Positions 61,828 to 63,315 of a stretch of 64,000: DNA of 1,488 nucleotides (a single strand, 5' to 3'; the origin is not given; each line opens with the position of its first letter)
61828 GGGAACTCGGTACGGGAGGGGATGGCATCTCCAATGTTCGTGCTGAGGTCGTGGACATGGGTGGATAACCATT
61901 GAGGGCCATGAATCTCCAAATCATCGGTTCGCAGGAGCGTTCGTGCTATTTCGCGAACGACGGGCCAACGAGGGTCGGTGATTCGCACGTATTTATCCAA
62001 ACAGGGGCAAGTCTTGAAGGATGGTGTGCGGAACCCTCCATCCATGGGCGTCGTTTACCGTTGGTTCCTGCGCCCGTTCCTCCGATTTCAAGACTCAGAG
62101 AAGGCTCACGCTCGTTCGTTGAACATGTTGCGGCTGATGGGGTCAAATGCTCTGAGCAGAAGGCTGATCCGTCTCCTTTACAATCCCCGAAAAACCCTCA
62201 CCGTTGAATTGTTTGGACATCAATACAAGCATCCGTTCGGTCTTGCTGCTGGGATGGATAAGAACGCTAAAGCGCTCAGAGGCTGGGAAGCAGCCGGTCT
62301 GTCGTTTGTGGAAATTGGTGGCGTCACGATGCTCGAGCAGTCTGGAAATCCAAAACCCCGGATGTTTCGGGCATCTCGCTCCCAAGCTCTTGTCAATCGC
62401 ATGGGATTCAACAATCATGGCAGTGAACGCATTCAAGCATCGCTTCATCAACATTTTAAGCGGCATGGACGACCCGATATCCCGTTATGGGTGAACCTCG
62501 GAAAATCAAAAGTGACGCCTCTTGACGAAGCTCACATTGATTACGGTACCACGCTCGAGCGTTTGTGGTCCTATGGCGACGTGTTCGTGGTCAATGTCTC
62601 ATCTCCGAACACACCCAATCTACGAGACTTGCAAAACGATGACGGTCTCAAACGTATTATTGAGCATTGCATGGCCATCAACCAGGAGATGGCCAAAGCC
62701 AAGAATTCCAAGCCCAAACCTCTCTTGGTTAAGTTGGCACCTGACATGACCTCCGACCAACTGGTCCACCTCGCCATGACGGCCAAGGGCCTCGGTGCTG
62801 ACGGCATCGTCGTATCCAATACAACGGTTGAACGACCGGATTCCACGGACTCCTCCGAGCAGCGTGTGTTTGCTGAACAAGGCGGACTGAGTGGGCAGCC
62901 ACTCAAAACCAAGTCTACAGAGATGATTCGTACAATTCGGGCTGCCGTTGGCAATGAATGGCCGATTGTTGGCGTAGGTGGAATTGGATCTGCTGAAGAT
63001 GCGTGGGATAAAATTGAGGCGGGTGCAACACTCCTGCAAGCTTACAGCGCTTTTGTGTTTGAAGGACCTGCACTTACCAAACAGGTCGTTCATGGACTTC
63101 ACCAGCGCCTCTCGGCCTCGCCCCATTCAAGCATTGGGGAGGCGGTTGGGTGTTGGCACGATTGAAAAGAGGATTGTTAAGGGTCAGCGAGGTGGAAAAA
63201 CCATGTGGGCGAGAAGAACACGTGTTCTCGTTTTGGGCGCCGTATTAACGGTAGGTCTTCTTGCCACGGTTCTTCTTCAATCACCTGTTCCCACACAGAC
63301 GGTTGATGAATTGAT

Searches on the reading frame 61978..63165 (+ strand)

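Call 79: search_protein_families(library=pfam, proteins=[window:61978-63165:+], max_evalue=0.0001)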
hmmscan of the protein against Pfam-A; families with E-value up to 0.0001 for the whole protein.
window:61978-63165:+ (395 aa): 1 family
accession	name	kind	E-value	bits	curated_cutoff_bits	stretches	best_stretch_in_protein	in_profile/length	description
PF01180.27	DHO_dh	-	5e-77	259.4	27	1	74-378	2-291/291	Dihydroorotate dehydrogenase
